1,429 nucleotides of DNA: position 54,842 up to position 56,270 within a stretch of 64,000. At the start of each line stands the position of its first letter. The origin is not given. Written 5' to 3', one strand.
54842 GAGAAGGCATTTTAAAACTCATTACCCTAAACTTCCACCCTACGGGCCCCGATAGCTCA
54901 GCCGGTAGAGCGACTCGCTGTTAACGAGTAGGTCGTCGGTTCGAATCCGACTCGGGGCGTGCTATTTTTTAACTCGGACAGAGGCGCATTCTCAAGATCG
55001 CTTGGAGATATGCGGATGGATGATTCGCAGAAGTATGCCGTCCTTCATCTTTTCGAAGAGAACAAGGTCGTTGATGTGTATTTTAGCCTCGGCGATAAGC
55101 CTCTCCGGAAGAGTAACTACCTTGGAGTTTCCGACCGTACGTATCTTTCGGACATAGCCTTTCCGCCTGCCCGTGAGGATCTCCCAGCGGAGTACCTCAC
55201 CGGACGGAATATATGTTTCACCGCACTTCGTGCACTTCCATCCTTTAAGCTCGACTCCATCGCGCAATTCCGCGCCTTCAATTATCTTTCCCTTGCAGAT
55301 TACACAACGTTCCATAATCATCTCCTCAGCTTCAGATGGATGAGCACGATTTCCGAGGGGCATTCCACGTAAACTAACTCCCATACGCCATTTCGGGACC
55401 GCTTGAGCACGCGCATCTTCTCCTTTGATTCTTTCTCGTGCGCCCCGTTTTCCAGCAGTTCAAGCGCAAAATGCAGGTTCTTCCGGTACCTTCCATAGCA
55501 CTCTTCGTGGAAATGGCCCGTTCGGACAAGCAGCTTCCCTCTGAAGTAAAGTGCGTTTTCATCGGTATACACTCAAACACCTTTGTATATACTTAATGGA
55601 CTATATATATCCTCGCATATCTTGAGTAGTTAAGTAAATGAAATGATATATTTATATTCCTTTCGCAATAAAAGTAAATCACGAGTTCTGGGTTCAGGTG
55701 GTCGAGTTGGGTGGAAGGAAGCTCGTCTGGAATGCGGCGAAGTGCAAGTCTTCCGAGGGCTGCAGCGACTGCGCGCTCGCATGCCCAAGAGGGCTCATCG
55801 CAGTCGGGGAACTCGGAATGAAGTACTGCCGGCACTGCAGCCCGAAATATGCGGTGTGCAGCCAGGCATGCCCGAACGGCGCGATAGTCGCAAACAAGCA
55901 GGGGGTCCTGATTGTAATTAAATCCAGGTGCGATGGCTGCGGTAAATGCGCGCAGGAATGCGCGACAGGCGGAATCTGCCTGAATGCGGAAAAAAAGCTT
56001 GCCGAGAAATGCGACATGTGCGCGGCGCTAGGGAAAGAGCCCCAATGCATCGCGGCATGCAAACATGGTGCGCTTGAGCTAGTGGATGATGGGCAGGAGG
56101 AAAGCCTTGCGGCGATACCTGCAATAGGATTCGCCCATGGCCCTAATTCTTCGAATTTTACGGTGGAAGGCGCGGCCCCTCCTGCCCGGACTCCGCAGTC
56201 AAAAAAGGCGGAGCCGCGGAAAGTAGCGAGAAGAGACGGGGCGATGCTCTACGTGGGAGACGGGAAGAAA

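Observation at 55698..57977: Multi-cluster ferredoxin domain fused in-frame to a type IV filament assembly ATPase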

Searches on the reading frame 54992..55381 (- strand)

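Call 3: search_protein_families(library=pfam, proteins=[window:54992-55381:-], max_evalue=0.01)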
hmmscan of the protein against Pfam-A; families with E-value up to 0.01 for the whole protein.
window:54992-55381:- (129 aa): 1 family
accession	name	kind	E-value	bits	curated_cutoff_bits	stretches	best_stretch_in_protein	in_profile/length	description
PF04014.23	MazE_antitoxin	-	3.2e-05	24.2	24.7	1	80-119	1-41/48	Antidote-toxin recognition MazE, bacterial antitoxin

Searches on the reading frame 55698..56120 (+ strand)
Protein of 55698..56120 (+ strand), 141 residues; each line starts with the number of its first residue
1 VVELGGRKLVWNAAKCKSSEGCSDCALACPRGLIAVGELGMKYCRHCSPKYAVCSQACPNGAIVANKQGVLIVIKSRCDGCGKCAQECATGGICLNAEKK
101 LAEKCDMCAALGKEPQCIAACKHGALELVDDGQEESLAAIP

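Call 35: search_solved_structures(query=window:55698-56120:+, max_evalue=1, show_alignments=3)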
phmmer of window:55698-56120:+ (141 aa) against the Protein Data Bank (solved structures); distinct sequences matched with E-value up to 1: 72 (the best 60 are shown).
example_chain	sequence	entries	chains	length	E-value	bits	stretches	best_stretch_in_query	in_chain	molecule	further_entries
9sw6_G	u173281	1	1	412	1.1e-09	41.4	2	71-130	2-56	Polyferredoxin protein MvhB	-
7qv7_A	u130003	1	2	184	5.1e-08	36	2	43-102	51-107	Hydrogen dependent carbon dioxide reductase subunit HycB3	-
1kqf_B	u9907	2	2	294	1.6e-07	34.4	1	43-128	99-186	FORMATE DEHYDROGENASE, NITRATE-INDUCIBLE, IRON-SULFUR SUBUNIT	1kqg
9mqx_E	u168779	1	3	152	3.3e-07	33.4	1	43-129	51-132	Fe-S-cluster-containing hydrogenase subunit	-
4ydd_B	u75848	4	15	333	7.4e-07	32.2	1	42-128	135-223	DMSO reductase family type II enzyme, iron-sulfur subunit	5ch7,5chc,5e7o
7qv7_B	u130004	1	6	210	9.8e-07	31.8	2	43-95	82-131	Hydrogen dependent carbon dioxide reductase subunit HycB4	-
6cz7_B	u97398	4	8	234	4.6e-06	29.7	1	43-98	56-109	4Fe-4S ferredoxin, iron-sulfur binding domain protein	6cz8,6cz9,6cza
2vpw_B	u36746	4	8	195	1e-05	28.5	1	38-122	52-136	NRFC PROTEIN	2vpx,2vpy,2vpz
2ivf_B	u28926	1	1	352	2.4e-05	27.3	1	42-110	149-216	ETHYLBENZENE DEHYDROGENASE BETA-SUBUNIT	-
8c0z_C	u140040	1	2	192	3.8e-05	26.7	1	44-130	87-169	Iron-sulfur cluster-binding protein potential subunit of aldehyde oxidoreductase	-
4v4c_B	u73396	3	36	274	6e-05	26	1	44-114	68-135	Pyrogallol hydroxytransferase small subunit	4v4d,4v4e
9sfi_O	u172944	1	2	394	0.00012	25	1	22-91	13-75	Ferredoxin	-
7b04_A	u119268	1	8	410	0.00021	24.3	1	42-109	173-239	Nitrite oxidoreductase subunit B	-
7np8_A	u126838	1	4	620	0.00063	22.7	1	45-132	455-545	Coenzyme F420-dependent sulfite reductase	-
9bt4_G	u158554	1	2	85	0.0013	21.7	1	48-98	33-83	Pyruvate:Ferredoxin Oxidoreductase, subunit delta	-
7z0s_B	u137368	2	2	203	0.0028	20.6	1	100-131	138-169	Formate hydrogenlyase subunit 2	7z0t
6x1o_B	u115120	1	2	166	0.0054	19.7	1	44-129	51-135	Oxidoreductase, Fe-S subunit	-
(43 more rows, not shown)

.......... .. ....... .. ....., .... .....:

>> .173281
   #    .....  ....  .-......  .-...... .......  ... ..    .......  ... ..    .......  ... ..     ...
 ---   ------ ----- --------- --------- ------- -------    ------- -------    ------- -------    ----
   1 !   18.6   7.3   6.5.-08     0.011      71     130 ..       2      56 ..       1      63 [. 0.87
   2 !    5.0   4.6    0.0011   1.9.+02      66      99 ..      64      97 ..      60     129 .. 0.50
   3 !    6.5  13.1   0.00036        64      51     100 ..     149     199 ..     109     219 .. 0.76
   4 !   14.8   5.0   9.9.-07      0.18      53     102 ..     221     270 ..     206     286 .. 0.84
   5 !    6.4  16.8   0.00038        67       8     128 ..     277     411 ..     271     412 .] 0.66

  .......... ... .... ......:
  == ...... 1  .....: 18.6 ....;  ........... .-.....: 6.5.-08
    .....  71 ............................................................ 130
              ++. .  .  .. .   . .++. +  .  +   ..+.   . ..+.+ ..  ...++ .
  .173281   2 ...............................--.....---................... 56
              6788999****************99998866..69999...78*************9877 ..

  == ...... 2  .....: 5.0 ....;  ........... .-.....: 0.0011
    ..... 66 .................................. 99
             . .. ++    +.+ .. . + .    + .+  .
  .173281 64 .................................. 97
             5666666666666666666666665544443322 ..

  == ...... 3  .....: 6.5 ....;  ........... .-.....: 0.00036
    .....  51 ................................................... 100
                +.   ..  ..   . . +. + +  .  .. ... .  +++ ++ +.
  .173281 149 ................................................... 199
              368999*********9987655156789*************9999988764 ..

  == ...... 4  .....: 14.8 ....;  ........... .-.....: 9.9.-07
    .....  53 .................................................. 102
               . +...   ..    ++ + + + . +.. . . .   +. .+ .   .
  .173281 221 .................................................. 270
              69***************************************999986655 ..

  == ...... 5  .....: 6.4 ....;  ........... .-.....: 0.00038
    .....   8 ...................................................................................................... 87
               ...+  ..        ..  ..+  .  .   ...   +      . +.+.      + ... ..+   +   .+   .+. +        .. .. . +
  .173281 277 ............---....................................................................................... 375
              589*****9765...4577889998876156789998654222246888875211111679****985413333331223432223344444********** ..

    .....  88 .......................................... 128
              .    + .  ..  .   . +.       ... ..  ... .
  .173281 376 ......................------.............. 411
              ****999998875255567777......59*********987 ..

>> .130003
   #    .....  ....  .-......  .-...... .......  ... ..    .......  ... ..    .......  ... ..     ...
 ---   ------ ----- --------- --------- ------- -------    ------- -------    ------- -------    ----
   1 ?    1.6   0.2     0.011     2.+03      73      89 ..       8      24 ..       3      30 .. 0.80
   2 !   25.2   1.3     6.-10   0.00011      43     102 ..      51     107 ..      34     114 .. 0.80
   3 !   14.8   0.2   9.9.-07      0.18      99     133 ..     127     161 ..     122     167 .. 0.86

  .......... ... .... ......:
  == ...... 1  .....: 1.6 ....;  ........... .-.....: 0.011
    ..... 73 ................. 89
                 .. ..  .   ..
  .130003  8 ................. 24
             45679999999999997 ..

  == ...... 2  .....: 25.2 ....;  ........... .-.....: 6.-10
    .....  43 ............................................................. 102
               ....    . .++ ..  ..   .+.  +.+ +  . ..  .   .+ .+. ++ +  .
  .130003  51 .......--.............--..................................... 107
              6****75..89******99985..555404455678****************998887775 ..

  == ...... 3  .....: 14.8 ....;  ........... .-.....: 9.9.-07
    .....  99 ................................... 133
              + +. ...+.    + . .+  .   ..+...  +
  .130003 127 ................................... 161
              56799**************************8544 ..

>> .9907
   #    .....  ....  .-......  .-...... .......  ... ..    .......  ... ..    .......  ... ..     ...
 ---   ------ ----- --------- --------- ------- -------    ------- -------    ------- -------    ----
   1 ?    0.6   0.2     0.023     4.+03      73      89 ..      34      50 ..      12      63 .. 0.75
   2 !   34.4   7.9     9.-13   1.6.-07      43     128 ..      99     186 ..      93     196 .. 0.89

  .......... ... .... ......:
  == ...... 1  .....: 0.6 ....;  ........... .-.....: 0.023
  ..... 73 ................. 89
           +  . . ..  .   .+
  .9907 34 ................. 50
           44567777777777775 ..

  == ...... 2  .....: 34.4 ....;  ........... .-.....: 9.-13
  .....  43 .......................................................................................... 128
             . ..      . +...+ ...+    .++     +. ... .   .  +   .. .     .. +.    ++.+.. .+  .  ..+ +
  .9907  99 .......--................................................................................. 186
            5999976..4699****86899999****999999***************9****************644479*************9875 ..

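Call 57: predict_structure(alignment_id=A4)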
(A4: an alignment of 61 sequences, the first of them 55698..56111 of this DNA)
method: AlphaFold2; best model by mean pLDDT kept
length: 138 residues; sequences in the alignment: 61
mean_pLDDT: 89.9   pTM: 0.80
mean pLDDT of the five models: 89.9, 88.3, 87.6, 85.4, 82.6
residues with pLDDT >= 90: 104; 70-90: 22; 50-70: 6; < 50: 6
segments of 3 or more residues with pLDDT < 50: 134-138
pLDDT, mean of each block of 10 residues (from residue 1): 72 94 96 92 92 96 92 96 96 92 94 94 94 51
secondary structure, 60 per line:
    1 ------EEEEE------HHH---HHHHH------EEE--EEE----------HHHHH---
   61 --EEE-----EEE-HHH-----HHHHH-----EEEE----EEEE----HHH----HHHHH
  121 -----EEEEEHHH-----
elements in order: E7-11 H24-28 E35-37 E40-42 H53-57 E63-65 E71-73 H83-87 E93-96 E101-104 H116-120 E126-130

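Call 62: find_homologous_proteins(query=A5, max_evalue=0.00001)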
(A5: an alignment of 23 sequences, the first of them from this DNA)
Query A5 (23 sequences) (132 aa, profile of the alignment): 512 proteins with E <= 0.00001 among 1118 candidates; the best 120 are listed.
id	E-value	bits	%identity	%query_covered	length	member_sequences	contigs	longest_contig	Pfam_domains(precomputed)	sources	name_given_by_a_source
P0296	2.3e-25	107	93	95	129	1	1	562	PF12837.13,PF13247.12,PF12838.13,PF13187.12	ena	-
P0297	9.9e-24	101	32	81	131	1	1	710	PF12797.13,PF12837.13,PF00037.33,PF12838.13,PF13237.12,PF13187.12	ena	-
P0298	4.1e-22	96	38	81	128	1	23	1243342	PF14697.12,PF12837.13,PF13247.12,PF12798.13,PF13484.12,PF12838.13,PF12800.13,PF12797.13,PF00037.33,PF25160.2,PF13237.12,PF13187.12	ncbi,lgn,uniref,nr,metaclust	ncbi:4Fe-4S ferredoxin iron-sulfur binding domain protein [Methanothermus fervidus DSM 2088]|uniref:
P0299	4.7e-19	86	42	64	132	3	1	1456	PF14697.12,PF12837.13,PF13247.12,PF12798.13,PF13484.12,PF12838.13,PF12797.13,PF00037.33,PF25160.2,PF13237.12,PF13183.12,PF13187.12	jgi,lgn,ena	-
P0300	5.7e-19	86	30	92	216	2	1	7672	PF14697.12,PF12837.13,PF13247.12,PF12798.13,PF13484.12,PF12838.13,PF12800.13,PF12797.13,PF00037.33,PF25160.2,PF13237.12,PF13183.12,PF13187.12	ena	-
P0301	1.1e-17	82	43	57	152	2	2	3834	PF12837.13,PF13247.12,PF00037.33,PF12838.13,PF25160.2,PF13187.12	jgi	jgi:carbon-monoxide dehydrogenase iron sulfur subunit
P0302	1.9e-17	81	37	64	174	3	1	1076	PF14697.12,PF12837.13,PF12798.13,PF13484.12,PF12838.13,PF12800.13,PF12797.13,PF00037.33,PF25160.2,PF13237.12,PF13183.12,PF13187.12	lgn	-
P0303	2.4e-17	81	33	94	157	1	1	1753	PF14697.12,PF12837.13,PF13247.12,PF12798.13,PF13484.12,PF12838.13,PF13534.12,PF13459.12,PF12800.13,PF12797.13,PF00037.33,PF25160.2,PF13237.12,PF13183.12,PF13187.12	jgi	jgi:Fe-S-cluster-containing hydrogenase component 2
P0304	3.4e-17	80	35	82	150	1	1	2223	PF14697.12,PF12837.13,PF13247.12,PF12798.13,PF13484.12,PF12838.13,PF12800.13,PF12797.13,PF00037.33,PF25160.2,PF13237.12,PF13187.12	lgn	-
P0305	3.6e-17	80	33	92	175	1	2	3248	PF14697.12,PF12797.13,PF12837.13,PF13247.12,PF00037.33,PF13484.12,PF12838.13,PF25160.2,PF13237.12,PF12800.13,PF13187.12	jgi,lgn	jgi:Fe-S-cluster-containing dehydrogenase component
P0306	9.2e-17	79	45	59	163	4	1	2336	PF14697.12,PF12797.13,PF12837.13,PF13247.12,PF00037.33,PF13484.12,PF12838.13,PF25160.2,PF13237.12,PF12800.13,PF13187.12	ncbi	ncbi:MAG: 4Fe-4S dicluster domain-containing protein [Candidatus Thorarchaeota archaeon]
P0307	1.0e-16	79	29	92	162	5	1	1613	PF14697.12,PF12837.13,PF13247.12,PF13484.12,PF12838.13,PF13534.12,PF12800.13,PF12797.13,PF00037.33,PF25160.2,PF13237.12,PF13187.12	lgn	-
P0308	1.3e-16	78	33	83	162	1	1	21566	PF14697.12,PF12797.13,PF12837.13,PF13247.12,PF00037.33,PF12798.13,PF13484.12,PF12838.13,PF25160.2,PF13237.12,PF13187.12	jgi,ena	-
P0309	1.7e-16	78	28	92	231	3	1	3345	PF12797.13,PF12837.13,PF13247.12,PF00037.33,PF12838.13,PF25160.2,PF13237.12,PF13187.12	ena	-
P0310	2.5e-16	78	36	70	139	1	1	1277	PF14697.12,PF12797.13,PF12837.13,PF13247.12,PF00037.33,PF13484.12,PF12838.13,PF13237.12,PF12800.13,PF13187.12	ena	-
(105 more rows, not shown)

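Call 63: fold_search(model_id=the predicted structure, library=pdb)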
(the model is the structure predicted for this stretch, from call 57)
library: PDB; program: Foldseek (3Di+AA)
matches with E <= 10: 234; with E <= 0.001: 29
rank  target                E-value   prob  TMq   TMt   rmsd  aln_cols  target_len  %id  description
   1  9mqx_G                1.3e-09  1.00  0.72  0.67   3.0       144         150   28  Electron-bifurcating Tungstopyranopterin-containing aldehyde oxidoreductase with NADH (released 2025-07-16)
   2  9mqx_E                1.7e-08  1.00  0.73  0.67   2.9       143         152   29  Electron-bifurcating Tungstopyranopterin-containing aldehyde oxidoreductase with NADH (released 2025-07-16)
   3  7z0s_B                2.0e-08  1.00  0.69  0.57   5.3       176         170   22  Structure of the Escherichia coli formate hydrogenlyase complex (anaerobic preparation, without formate dehydrogenase  (released 2022-09-28)
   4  2vpw_B                2.8e-08  1.00  0.72  0.53   4.6       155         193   26  Polysulfide reductase with bound menaquinone (released 2008-06-10)
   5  8c0z_C                3.2e-08  1.00  0.70  0.62   5.7       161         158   24  CryoEM structure of a tungsten-containing aldehyde oxidoreductase from Aromatoleum aromaticum (released 2023-05-31)
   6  7qv7_A                5.9e-08  1.00  0.70  0.56   5.0       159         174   26  Cryo-EM structure of Hydrogen-dependent CO2 reductase. (released 2022-07-06)
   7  6cz7_B                5.9e-08  1.00  0.65  0.41   7.5       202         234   22  The arsenate respiratory reductase (Arr) complex from Shewanella sp. ANA-3 (released 2018-08-15)
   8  6x1o_B                1.2e-07  1.00  0.72  0.61   2.5       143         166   28  WOR5 from Pyrococcus furiosus, as crystallized (released 2021-11-24)
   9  6x6u_B                1.9e-07  1.00  0.71  0.60   2.4       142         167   28  WOR5 from Pyrococcus furiosus, taurine-bound (released 2021-12-15)
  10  1kqf_B                3.5e-07  1.00  0.71  0.36   4.4       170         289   23  FORMATE DEHYDROGENASE N FROM E. COLI (released 2002-03-15)
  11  4v4c_B                9.6e-07  1.00  0.68  0.37   5.3       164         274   19  Crystal Structure of Pyrogallol-Phloroglucinol Transhydroxylase from Pelobacter acidigallici (released 2014-07-09)
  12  7qv7_B                2.1e-06  1.00  0.66  0.52   4.3       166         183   28  Cryo-EM structure of Hydrogen-dependent CO2 reductase. (released 2022-07-06)
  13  4ydd_B                3.9e-06  1.00  0.52  0.23   3.3        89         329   29  Crystal structure of the perchlorate reductase PcrAB from Azospira suillum PS (released 2016-03-09)
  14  2ivf_B                5.4e-06  1.00  0.58  0.25   3.2       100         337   27  Ethylbenzene dehydrogenase from Aromatoleum aromaticum (released 2006-09-14)
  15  5ch7_D                7.5e-06  1.00  0.54  0.24   3.3        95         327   29  Crystal structure of the perchlorate reductase PcrAB - Phe164 gate switch intermediate - from Azospira suillum PS (released 2016-03-09)
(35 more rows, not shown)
